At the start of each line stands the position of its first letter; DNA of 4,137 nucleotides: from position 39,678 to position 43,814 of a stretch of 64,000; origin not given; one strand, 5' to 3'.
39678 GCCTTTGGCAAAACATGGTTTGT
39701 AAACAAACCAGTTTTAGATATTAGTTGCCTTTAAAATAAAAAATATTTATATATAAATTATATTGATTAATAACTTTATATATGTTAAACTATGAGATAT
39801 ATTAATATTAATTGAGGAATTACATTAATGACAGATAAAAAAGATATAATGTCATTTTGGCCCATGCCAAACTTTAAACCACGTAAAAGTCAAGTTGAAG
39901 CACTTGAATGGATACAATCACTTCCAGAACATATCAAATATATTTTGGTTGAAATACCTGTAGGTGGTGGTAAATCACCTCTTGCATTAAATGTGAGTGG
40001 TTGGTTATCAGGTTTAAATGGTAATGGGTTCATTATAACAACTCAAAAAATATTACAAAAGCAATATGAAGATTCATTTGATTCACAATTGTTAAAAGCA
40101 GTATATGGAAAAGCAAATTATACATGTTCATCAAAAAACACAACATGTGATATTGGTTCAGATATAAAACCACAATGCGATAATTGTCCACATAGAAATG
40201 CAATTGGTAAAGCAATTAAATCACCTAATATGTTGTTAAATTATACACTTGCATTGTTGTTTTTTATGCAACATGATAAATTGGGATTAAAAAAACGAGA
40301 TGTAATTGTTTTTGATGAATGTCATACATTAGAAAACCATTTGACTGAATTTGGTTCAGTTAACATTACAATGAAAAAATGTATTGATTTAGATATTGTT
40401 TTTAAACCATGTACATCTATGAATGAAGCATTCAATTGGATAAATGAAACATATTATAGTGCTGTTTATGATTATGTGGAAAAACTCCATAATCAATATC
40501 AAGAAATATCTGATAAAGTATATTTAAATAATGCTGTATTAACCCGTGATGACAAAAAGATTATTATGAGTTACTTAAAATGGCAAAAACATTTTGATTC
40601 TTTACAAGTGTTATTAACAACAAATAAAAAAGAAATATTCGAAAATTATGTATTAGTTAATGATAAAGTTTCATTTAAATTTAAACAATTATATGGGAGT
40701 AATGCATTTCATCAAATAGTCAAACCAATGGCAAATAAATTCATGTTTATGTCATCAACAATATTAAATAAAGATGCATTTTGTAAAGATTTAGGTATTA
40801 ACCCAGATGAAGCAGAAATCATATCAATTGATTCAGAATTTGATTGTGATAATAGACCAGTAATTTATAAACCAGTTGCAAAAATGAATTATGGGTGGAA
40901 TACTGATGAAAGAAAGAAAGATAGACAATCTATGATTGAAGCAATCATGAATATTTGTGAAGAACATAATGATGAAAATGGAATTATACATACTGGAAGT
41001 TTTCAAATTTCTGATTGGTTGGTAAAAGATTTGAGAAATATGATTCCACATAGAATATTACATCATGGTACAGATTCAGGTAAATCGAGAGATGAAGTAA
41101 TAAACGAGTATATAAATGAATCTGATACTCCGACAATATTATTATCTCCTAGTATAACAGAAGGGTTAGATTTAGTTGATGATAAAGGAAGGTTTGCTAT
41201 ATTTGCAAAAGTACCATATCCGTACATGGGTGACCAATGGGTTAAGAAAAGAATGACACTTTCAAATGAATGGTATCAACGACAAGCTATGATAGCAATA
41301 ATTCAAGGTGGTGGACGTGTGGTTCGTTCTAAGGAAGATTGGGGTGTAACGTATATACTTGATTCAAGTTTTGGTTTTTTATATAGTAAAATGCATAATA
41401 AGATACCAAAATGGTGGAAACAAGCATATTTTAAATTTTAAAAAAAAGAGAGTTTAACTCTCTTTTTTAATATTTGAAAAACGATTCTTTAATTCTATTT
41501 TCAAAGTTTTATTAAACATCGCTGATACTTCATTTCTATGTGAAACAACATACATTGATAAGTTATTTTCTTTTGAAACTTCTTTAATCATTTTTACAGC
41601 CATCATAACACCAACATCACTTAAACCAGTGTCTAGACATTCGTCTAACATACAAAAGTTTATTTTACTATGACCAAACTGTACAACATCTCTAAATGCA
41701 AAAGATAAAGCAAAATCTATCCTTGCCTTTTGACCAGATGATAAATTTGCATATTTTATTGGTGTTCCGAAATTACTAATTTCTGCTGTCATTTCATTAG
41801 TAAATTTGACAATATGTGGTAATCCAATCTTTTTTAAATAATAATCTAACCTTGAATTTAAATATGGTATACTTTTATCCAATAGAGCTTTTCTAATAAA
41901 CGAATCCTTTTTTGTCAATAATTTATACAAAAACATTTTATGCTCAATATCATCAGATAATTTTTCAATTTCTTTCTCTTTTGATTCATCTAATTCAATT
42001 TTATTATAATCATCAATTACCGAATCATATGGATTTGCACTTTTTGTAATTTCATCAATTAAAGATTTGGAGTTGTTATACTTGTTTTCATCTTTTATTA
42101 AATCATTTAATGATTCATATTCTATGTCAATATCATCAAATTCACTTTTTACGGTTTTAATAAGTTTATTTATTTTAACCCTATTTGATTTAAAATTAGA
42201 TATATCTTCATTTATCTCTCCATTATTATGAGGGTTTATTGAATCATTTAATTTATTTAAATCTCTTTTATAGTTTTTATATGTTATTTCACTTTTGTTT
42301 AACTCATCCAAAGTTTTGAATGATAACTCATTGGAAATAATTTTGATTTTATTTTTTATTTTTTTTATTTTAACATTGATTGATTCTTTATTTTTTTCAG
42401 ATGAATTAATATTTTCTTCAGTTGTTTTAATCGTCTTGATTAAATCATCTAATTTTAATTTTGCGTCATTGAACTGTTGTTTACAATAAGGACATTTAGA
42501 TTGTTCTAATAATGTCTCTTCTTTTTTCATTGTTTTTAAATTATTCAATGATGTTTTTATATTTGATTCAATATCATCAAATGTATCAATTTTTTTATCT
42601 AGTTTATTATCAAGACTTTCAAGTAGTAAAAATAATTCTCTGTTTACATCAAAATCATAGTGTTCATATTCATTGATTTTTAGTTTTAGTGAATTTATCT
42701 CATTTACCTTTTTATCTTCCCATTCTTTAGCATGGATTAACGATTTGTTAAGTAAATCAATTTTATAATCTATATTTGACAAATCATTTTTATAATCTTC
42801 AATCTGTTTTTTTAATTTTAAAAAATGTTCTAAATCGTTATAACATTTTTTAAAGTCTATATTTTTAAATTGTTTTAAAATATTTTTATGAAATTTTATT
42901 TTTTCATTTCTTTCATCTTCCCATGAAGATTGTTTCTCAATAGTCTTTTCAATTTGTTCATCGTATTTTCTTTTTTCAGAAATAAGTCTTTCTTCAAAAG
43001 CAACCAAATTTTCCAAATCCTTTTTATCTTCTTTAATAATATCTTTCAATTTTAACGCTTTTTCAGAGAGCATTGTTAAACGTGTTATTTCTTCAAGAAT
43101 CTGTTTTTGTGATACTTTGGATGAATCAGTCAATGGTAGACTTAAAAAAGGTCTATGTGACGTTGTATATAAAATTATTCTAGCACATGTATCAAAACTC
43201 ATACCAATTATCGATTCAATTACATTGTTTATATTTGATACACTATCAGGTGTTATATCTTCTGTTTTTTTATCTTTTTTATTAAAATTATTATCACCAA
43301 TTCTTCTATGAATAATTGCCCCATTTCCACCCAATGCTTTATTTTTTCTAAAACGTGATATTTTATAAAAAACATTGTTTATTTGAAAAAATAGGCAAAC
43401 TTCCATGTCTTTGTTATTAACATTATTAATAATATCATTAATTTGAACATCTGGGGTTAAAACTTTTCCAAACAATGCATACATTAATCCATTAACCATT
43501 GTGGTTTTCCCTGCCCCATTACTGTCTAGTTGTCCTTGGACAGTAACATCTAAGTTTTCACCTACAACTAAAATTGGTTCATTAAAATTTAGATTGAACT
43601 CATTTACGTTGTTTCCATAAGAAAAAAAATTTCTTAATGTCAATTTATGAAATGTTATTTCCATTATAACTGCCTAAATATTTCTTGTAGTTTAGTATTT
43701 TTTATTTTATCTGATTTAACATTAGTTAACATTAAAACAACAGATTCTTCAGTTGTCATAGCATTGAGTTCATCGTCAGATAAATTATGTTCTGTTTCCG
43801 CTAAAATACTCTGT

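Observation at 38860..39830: About 1-kb non-coding region with tandem 33-nt iterons, a GC-enriched structured island and a GCGAAGC-loop hairpin. Candidate replication origin and/or ncRNA locus.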

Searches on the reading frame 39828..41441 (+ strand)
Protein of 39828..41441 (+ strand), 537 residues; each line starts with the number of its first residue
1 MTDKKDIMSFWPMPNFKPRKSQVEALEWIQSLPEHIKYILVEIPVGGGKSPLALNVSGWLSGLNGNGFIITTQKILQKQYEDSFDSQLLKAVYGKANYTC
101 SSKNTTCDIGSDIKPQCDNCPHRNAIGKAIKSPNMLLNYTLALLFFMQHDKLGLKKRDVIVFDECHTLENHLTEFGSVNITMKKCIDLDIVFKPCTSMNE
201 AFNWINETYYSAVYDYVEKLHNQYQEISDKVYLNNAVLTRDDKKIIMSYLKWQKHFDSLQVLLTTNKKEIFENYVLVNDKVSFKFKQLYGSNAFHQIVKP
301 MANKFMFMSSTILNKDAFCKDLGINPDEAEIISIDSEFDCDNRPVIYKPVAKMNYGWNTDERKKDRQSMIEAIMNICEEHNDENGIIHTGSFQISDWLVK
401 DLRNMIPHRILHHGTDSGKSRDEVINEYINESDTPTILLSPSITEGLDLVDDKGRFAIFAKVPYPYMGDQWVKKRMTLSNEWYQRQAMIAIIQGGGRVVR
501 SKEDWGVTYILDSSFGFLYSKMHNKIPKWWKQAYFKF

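Call 11: search_protein_families(library=phrogs, proteins=[window:39828-41441:+], max_evalue=0.01)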
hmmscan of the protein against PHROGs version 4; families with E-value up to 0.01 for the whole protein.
window:39828-41441:+ (537 aa): 3 families
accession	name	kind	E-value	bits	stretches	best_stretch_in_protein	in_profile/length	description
phrog_2488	-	DNA, RNA and nucleotide metabolism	9e-119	398.8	1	3-536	6-578/579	DNA helicase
phrog_16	-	DNA, RNA and nucleotide metabolism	5.4e-12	45.7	1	12-168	267-388/986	DNA helicase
phrog_62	-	DNA, RNA and nucleotide metabolism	9.7e-09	34.2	1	10-171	689-823/1881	DNA helicase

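Call 12: search_protein_families(library=pfam, proteins=[window:39828-41441:+], max_evalue=0.01)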
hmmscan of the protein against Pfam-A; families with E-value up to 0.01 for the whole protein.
window:39828-41441:+ (537 aa): 4 families
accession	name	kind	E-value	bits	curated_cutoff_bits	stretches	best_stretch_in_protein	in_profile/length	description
PF13307.12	Helicase_C_2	-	4.8e-23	82.5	25.3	1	374-532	2-169/170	Helicase C-terminal domain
PF04851.21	ResIII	-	1.8e-07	31.6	22.5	1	16-171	2-140/164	Type III restriction enzyme, res subunit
PF00270.35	DEAD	-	0.00087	19.5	26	1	37-178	15-137/167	DEAD/DEAH box helicase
PF06733.21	DEAD_2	-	0.0039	17.3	21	0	155-183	142-170/172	DEAD_2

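Call 15: find_related_loci(query=window:39828-41438:+, collection=viral_contigs, flank=4000)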
Query window:39828-41438:+ (537 aa) in viral_contigs; peptide patterns used: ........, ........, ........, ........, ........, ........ (x = any residue, [..] = any of these).
1 stretches matched a pattern, but none encodes a relative of the query by tblastn (E <= 1e-3).

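Call 36: find_related_loci(query=A3, collection=viral_contigs, flank=2500)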
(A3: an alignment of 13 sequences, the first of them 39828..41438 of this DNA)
Query A3 (537 aa) in viral_contigs; peptide patterns used: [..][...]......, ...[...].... (x = any residue, [..] = any of these).
149 stretches matched a pattern; 71 encode a relative of the query (tblastn E <= 1e-3); 71 distinct loci.
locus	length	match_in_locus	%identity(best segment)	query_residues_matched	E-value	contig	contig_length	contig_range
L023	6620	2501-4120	59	1-536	0e+0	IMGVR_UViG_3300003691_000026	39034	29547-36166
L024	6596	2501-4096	53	3-533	0e+0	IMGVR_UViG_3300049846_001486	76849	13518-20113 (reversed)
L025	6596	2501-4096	54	1-533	0e+0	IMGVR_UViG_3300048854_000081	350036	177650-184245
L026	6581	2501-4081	53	6-533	0e+0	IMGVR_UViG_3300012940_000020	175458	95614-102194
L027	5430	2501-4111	54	1-533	0e+0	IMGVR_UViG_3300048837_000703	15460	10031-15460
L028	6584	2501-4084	54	6-533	0e+0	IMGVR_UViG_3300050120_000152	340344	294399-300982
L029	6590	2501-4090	51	7-536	0e+0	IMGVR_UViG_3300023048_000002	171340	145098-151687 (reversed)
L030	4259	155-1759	54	3-533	0e+0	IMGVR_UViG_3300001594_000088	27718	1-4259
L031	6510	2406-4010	54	3-533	0e+0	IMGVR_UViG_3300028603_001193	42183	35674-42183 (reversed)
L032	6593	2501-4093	52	6-536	0e+0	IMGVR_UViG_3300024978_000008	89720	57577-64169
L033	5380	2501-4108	52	4-536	0e+0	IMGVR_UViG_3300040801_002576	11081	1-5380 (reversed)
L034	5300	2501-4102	50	5-537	0e+0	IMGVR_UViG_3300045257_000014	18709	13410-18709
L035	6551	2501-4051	49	13-533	1e-180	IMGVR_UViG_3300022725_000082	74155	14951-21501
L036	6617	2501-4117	50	6-534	9e-178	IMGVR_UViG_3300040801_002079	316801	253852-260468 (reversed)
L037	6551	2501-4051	50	13-533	6e-176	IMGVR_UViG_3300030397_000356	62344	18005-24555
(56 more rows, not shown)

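Call 60: find_homologous_proteins(query=window:39828-41438:+, max_evalue=1e-50)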
Query window:39828-41438:+ (537 aa): 777 proteins with E <= 1e-50 among 6632 candidates; the best 120 are listed.
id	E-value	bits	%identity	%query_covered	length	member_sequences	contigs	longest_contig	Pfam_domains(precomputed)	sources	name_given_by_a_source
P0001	0.0e+0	1259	100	100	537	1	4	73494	PF13307.13,PF04851.22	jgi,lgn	jgi:Rad3-related DNA helicase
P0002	5.7e-246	836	65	100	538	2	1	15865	PF13307.13,PF04851.22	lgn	-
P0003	3.2e-242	823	64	100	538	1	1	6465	PF13307.13,PF04851.22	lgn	-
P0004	5.4e-238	809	64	99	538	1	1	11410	PF13307.13,PF04851.22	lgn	-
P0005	2.2e-226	771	61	99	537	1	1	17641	PF13307.13,PF04851.22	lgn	-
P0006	2.2e-223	761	60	99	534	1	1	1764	PF13307.13,PF04851.22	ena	-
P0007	6.0e-220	750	59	100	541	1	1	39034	PF13307.13,PF04851.22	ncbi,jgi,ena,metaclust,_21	metaclust:\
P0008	6.3e-203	694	53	99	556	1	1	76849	PF13307.13,PF04851.22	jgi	jgi:Rad3-related DNA helicase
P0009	4.7e-201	687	55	99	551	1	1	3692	PF13307.13,PF04851.22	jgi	-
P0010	9.5e-200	683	55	99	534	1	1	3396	PF00270.36,PF13307.13,PF04851.22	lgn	-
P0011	1.0e-199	683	55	98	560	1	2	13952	PF00270.36,PF13307.13,PF04851.22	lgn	-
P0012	1.3e-199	683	54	99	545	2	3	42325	PF13307.13,PF04851.22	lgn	-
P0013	4.9e-199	681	55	98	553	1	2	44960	PF13307.13,PF04851.22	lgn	-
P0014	1.0e-198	680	54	99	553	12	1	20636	PF00270.36,PF13307.13,PF04851.22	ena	-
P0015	1.5e-198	679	53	99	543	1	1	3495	PF13307.13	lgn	-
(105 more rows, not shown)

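Call 61: find_encoding_contigs(protein=P0001, flank=3000, max_places=6)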
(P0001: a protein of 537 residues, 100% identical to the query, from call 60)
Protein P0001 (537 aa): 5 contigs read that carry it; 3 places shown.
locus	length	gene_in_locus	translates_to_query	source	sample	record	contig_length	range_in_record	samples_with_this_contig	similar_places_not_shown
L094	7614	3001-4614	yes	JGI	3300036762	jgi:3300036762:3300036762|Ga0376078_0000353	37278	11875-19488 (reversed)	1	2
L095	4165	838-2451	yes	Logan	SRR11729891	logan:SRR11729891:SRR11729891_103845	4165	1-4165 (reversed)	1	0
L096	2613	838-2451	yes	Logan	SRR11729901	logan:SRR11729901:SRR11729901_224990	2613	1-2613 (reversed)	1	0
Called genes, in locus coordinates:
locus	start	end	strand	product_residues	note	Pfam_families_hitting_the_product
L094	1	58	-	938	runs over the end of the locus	-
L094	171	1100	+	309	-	PF12322:T4_baseplate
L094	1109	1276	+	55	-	-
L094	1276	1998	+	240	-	-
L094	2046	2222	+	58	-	-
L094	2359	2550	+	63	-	-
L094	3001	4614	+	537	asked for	PF04851:ResIII (weak), PF13307:Helicase_C_2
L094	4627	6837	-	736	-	PF13476:AAA_23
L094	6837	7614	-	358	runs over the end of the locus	PF00149:Metallophos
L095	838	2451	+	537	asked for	PF04851:ResIII (weak), PF13307:Helicase_C_2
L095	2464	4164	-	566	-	?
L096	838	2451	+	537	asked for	PF04851:ResIII (weak), PF13307:Helicase_C_2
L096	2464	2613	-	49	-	?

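Call 62: find_encoding_contigs(protein=P0002, flank=3000, max_places=3)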
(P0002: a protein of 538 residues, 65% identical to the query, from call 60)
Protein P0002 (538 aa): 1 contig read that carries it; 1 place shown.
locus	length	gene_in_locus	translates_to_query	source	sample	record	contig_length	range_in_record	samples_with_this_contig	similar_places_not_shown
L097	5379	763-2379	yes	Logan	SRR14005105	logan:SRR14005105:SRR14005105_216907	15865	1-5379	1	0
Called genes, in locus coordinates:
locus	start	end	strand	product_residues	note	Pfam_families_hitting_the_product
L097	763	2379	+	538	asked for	PF04851:ResIII (faint), PF13307:Helicase_C_2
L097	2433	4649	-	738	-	PF13476:AAA_23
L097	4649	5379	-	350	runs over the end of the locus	PF00149:Metallophos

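Call 63: find_encoding_contigs(protein=P0004, flank=3000, max_places=3)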
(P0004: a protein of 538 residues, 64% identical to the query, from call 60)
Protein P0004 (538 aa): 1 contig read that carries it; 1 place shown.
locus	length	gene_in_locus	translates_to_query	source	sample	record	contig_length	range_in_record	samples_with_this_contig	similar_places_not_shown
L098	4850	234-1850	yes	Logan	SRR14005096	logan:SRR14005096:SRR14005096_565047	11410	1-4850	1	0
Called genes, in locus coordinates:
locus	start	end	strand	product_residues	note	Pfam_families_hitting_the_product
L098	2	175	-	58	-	?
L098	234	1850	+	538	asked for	PF04851:ResIII (weak), PF13307:Helicase_C_2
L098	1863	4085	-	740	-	PF13476:AAA_23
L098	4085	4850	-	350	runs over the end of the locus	PF00149:Metallophos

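Call 64: find_encoding_contigs(protein=P0005, flank=3000, max_places=3)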
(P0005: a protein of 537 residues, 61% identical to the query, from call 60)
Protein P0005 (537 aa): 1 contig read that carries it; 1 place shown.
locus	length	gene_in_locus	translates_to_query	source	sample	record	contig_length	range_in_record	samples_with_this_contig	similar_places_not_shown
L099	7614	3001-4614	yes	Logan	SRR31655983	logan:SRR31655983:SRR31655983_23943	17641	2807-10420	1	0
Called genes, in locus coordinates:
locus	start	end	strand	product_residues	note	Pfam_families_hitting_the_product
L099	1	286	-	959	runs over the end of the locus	-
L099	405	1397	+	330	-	PF12322:T4_baseplate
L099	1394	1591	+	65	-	-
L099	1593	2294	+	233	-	-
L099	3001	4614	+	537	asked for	PF04851:ResIII, PF13307:Helicase_C_2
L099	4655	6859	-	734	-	PF13476:AAA_23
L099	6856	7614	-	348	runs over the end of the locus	PF00149:Metallophos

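Call 92: search_protein_families(library=phrogs, proteins=[L026:723-1700:+, L035:178-1605:+, L028:984-2180:+], max_evalue=0.01)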
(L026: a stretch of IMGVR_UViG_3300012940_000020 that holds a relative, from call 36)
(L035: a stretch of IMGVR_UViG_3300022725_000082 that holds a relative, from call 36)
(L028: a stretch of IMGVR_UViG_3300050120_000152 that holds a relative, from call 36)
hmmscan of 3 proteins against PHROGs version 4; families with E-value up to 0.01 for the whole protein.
L026:723-1700:+ (326 aa): 0 families

L035:178-1605:+ (476 aa): 0 families

L028:984-2180:+ (399 aa): 1 family
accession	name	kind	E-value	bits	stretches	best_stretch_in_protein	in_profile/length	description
phrog_420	-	unknown function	0.0023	18.5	0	65-159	121-213/267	unknown function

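Call 93: search_protein_families(library=pfam, proteins=[L026:723-1700:+, L035:178-1605:+, L028:984-2180:+], max_evalue=0.01)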
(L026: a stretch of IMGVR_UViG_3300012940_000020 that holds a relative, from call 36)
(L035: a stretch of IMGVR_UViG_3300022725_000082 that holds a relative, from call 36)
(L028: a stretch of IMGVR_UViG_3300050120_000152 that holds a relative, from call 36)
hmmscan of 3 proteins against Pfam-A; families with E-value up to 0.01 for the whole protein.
L026:723-1700:+ (326 aa): 2 families
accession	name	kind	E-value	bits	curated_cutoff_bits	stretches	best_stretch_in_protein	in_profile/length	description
PF14947.12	HTH_45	-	0.00051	20.4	25.5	1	67-106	33-72/77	Winged helix-turn-helix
PF18363.6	PI_PP_I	-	0.0074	16.9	28.5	0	98-159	28-89/94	Phosphoinositide phosphatase insertion domain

L035:178-1605:+ (476 aa): 0 families

L028:984-2180:+ (399 aa): 1 family
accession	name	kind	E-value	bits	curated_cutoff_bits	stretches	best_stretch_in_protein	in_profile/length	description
PF18363.6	PI_PP_I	-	0.0058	17.2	28.5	0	96-158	27-89/94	Phosphoinositide phosphatase insertion domain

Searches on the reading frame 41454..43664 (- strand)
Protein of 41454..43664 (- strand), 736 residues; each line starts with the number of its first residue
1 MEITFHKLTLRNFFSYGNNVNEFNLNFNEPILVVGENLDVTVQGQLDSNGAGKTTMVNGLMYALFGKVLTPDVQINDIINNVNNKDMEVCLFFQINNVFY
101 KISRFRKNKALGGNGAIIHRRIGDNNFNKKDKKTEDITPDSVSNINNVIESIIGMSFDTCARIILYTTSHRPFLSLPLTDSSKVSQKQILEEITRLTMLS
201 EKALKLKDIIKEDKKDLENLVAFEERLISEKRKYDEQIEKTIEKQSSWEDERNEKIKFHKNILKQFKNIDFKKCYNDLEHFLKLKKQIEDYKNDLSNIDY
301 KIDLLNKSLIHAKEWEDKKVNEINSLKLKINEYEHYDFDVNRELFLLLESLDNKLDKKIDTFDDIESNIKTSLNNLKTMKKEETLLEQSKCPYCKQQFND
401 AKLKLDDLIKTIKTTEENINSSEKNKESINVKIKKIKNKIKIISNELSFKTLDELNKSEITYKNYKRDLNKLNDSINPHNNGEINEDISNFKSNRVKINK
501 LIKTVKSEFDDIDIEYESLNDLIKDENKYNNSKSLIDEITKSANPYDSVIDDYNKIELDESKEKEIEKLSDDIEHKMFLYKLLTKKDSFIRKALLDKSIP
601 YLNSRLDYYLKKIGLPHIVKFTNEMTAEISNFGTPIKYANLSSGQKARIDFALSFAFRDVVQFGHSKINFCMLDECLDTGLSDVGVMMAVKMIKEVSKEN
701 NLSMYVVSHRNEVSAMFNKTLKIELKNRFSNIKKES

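Call 11: search_protein_families(library=phrogs, proteins=[window:41454-43664:-], max_evalue=0.01)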
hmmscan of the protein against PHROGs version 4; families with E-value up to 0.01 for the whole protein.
window:41454-43664:- (736 aa): 3 families
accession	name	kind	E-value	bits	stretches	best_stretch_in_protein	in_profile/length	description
phrog_77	-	DNA, RNA and nucleotide metabolism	3.1e-77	262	1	1-735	294-955/967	SbcC-like subunit of palindrome specific endonuclease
phrog_21388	-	DNA, RNA and nucleotide metabolism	3.5e-16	60.4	1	3-111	2-104/126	exonuclease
phrog_5553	-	unknown function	0.0022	19.2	1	483-569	18-110/114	-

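Call 12: search_protein_families(library=pfam, proteins=[window:41454-43664:-], max_evalue=0.01)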
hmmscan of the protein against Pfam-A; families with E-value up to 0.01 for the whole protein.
window:41454-43664:- (736 aa): 1 family
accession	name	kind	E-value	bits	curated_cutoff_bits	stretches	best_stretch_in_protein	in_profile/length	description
PF13476.12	AAA_23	-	3e-12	48.1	27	1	7-244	1-199/201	AAA domain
